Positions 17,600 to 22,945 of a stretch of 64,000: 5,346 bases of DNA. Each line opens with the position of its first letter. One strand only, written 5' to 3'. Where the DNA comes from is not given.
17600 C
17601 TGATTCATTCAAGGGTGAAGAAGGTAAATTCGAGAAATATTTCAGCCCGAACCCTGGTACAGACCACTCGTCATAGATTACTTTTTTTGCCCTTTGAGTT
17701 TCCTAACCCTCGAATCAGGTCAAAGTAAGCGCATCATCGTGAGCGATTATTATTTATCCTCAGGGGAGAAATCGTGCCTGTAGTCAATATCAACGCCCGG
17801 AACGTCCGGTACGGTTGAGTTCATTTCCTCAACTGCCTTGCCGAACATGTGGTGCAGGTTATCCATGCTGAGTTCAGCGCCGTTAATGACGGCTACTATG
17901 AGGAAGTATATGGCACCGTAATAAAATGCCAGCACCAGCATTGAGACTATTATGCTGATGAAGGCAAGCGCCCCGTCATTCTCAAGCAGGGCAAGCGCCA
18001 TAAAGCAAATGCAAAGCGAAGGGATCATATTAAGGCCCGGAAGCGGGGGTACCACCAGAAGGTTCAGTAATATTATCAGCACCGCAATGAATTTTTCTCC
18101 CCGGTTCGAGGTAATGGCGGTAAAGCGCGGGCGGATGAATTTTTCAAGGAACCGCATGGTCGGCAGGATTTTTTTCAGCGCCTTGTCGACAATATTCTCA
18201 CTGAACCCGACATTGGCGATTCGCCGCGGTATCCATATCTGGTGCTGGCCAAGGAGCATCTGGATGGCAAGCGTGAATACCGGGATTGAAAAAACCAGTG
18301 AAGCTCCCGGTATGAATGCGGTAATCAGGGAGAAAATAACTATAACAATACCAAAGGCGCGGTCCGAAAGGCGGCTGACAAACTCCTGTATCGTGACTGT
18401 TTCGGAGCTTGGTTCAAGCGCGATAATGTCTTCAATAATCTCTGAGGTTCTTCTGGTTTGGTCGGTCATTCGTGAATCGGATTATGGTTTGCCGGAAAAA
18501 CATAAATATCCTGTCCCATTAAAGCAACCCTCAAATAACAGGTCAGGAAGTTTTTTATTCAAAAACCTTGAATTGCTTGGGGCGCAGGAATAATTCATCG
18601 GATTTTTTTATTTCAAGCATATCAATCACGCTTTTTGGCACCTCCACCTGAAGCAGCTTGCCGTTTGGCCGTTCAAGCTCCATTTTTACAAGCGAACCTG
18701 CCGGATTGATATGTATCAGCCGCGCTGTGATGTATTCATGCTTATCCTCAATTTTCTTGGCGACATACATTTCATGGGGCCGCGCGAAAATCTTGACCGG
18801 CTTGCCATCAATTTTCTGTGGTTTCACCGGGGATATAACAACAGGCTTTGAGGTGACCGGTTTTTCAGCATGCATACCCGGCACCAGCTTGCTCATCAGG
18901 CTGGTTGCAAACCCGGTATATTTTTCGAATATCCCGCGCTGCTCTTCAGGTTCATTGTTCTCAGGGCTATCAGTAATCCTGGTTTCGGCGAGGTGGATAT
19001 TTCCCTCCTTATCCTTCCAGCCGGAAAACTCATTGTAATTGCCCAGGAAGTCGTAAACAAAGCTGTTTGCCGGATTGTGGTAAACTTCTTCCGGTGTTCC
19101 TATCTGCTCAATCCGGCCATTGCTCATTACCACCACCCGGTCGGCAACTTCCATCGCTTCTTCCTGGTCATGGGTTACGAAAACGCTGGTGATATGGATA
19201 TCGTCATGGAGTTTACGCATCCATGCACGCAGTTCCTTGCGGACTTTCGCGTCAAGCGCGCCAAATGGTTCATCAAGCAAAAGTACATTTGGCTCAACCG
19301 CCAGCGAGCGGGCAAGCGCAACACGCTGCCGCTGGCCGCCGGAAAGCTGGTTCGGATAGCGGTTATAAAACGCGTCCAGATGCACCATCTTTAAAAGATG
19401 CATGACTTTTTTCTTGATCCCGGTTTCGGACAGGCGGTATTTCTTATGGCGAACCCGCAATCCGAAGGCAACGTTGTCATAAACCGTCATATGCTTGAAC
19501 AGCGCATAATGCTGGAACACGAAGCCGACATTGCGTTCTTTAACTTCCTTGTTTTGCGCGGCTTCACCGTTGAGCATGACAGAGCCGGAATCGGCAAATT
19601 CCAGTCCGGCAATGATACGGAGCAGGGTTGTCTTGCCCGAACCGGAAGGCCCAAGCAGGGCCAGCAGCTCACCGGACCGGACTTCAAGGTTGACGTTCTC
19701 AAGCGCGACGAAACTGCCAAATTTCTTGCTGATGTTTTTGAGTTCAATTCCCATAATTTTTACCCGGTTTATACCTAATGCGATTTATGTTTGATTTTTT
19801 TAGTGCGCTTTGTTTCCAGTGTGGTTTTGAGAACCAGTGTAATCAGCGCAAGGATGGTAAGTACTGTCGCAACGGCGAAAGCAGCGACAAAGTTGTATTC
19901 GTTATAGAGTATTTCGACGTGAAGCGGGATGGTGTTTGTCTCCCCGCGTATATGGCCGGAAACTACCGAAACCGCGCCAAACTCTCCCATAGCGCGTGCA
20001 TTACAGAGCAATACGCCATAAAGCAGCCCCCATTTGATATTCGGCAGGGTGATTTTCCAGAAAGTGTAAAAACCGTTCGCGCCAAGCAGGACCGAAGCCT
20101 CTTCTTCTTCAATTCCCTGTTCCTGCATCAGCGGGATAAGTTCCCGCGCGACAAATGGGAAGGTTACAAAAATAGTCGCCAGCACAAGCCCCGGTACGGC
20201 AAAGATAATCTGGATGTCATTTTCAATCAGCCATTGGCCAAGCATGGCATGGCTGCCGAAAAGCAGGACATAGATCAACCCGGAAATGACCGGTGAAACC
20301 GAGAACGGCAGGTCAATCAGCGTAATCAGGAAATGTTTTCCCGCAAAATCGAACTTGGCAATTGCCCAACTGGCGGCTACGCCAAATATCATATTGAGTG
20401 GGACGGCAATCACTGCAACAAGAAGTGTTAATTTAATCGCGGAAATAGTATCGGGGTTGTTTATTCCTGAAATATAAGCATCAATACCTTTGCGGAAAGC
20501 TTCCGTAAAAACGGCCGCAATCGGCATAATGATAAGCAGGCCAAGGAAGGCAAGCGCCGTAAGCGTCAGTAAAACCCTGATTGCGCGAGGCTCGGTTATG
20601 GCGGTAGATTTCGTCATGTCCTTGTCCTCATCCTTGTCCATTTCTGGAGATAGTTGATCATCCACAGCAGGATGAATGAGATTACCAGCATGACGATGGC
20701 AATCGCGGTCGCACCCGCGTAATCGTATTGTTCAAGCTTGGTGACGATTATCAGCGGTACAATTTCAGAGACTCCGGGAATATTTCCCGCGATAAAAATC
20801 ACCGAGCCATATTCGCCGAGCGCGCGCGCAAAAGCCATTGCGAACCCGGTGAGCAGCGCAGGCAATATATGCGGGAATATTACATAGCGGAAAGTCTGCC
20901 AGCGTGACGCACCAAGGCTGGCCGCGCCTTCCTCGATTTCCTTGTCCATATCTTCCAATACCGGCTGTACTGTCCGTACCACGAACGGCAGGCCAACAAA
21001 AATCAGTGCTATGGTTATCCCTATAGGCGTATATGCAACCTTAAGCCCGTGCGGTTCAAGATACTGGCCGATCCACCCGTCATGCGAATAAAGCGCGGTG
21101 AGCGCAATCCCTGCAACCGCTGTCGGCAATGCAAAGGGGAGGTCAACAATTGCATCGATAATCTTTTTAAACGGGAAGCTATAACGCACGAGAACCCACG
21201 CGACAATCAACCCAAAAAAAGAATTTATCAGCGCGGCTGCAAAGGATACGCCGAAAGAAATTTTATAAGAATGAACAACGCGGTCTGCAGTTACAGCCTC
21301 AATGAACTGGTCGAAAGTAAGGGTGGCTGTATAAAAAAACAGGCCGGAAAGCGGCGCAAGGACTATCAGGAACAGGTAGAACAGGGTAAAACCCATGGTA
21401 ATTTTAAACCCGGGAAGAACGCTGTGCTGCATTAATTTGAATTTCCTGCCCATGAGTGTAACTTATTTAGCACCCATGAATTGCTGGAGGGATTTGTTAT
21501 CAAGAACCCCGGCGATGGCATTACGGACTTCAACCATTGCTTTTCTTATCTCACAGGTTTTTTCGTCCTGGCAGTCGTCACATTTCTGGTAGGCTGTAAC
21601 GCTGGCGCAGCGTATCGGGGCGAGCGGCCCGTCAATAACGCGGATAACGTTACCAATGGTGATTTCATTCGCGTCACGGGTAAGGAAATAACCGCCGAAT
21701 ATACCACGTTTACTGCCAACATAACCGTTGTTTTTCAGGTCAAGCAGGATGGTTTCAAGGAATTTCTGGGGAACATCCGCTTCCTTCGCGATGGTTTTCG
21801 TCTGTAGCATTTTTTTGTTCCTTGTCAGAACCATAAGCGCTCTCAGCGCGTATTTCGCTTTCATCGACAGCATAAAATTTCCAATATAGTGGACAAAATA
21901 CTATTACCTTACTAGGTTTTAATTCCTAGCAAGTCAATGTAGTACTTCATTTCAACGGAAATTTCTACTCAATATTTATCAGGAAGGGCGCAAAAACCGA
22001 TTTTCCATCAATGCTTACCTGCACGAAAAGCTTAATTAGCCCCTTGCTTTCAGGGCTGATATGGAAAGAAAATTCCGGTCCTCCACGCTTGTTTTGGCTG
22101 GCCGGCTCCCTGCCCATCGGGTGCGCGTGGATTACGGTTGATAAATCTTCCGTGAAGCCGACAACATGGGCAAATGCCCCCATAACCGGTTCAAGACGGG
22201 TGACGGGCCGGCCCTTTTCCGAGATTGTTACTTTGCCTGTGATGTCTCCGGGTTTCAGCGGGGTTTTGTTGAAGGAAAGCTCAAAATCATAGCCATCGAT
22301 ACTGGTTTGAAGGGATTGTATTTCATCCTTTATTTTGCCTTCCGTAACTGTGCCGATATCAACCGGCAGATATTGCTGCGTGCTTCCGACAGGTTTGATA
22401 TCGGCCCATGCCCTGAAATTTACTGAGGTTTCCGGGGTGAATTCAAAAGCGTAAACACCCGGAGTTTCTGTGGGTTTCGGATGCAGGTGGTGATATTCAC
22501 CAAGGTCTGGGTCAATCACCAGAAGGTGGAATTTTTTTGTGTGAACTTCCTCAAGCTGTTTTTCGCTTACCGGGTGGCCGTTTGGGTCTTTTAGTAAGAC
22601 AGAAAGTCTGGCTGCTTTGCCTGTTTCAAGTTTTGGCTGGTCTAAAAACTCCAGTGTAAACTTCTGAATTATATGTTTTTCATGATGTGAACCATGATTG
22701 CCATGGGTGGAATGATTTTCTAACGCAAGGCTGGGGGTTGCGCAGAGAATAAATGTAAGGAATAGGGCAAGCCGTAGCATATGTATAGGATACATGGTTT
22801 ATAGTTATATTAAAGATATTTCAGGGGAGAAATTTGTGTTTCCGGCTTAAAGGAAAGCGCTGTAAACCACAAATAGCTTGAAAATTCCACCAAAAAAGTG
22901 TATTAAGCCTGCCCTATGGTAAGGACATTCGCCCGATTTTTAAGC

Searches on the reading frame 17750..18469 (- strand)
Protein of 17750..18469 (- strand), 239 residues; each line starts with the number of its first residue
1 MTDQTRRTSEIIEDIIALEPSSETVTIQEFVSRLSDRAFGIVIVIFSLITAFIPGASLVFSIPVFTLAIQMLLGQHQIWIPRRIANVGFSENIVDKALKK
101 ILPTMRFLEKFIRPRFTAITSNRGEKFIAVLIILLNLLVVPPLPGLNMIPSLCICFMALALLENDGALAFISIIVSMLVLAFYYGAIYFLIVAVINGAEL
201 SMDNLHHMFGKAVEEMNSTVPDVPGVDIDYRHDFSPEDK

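Call 12: search_protein_families(library=pfam, proteins=[window:17750-18469:-], max_evalue=0.001)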
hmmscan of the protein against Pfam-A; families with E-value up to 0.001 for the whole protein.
window:17750-18469:- (239 aa): 1 family
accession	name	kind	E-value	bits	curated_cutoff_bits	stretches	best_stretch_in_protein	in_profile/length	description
PF06055.17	ExoD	-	5.2e-45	153.4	23.8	1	9-184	2-179/180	Exopolysaccharide synthesis, ExoD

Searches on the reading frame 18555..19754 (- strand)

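Call 12: search_protein_families(library=pfam, proteins=[window:18555-19754:-], max_evalue=0.001)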
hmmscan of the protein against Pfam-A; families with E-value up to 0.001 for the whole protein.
window:18555-19754:- (399 aa): 5 families
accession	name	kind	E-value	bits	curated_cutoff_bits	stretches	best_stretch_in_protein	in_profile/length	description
PF00005.33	ABC_tran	-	1.4e-36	126.6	25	1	18-164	1-136/137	ABC transporter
PF02463.25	SMC_N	-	1.2e-07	31.8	40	1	28-211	24-212/220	RecF/RecN/SMC N terminal domain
PF13304.12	AAA_21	-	1.6e-07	32.1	27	0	31-54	2-25/304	AAA domain, putative AbiEii toxin, Type IV TA system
PF12857.13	TOBE_3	-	4.5e-07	30.1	27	1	340-393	5-59/59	TOBE-like domain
PF13476.12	AAA_23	-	0.00073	20.7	27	0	10-51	5-42/201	AAA domain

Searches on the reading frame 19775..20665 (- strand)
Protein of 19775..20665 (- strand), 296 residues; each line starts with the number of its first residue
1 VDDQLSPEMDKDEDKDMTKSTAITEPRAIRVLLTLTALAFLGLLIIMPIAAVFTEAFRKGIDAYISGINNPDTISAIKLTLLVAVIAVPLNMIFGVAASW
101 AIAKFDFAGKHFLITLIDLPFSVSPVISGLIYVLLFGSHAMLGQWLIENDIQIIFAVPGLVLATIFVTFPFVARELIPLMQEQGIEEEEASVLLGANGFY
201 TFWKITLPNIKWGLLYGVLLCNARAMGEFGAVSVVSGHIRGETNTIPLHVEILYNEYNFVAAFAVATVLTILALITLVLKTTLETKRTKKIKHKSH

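Call 12: search_protein_families(library=pfam, proteins=[window:19775-20665:-], max_evalue=0.001)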
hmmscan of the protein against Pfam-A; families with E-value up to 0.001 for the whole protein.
window:19775-20665:- (296 aa): 1 family
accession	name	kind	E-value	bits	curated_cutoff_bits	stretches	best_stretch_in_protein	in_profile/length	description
PF00528.27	BPD_transp_1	-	3e-07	30.8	26.4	1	96-278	2-173/184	Binding-protein-dependent transport system inner membrane component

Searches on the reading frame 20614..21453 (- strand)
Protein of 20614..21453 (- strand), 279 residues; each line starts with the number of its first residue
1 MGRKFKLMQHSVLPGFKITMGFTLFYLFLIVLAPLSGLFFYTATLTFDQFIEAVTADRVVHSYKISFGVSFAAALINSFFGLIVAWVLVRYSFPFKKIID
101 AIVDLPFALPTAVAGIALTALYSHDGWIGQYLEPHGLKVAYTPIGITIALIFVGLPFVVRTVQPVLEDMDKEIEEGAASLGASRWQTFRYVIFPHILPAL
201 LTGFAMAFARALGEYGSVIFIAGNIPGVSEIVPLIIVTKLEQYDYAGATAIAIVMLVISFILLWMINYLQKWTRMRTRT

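Call 12: search_protein_families(library=pfam, proteins=[window:20614-21453:-], max_evalue=0.001)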
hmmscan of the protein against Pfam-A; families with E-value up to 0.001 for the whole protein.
window:20614-21453:- (279 aa): 1 family
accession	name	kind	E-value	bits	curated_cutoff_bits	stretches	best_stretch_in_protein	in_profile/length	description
PF00528.27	BPD_transp_1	-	1.5e-26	93.7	26.4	1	79-274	3-183/184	Binding-protein-dependent transport system inner membrane component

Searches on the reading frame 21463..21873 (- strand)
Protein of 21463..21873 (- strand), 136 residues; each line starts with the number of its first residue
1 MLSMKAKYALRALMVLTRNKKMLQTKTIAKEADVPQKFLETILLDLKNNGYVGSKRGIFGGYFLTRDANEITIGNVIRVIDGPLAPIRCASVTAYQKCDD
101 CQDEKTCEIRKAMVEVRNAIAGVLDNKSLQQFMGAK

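Call 84: search_protein_families(library=pfam, proteins=[window:21463-21873:-], max_evalue=0.001)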
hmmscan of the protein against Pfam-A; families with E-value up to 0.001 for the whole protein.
window:21463-21873:- (136 aa): 1 family
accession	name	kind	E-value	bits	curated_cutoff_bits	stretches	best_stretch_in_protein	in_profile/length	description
PF02082.26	Rrf2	-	1e-35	123.2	30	1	2-133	1-130/132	Iron-dependent Transcriptional regulator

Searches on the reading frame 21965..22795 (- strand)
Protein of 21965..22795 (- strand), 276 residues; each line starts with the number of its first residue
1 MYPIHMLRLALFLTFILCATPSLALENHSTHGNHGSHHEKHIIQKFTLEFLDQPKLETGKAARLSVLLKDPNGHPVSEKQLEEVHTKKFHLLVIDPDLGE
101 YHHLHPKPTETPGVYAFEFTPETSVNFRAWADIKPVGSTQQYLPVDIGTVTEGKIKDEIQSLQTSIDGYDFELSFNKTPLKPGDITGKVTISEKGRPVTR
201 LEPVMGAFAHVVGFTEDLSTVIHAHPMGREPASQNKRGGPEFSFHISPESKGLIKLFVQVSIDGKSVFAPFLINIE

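Call 12: search_protein_families(library=pfam, proteins=[window:21965-22795:-], max_evalue=0.001)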
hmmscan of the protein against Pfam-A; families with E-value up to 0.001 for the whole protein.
window:21965-22795:- (276 aa): 1 family
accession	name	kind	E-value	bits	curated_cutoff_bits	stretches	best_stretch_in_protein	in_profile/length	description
PF13115.11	YtkA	-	7.1e-05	23.8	25.9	0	49-119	10-72/85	YtkA-like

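Call 102: search_protein_families(library=ncbifam, proteins=[window:21965-22795:-], max_evalue=0.01)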
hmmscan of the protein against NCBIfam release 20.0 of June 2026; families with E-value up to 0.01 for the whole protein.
window:21965-22795:- (276 aa): 0 families
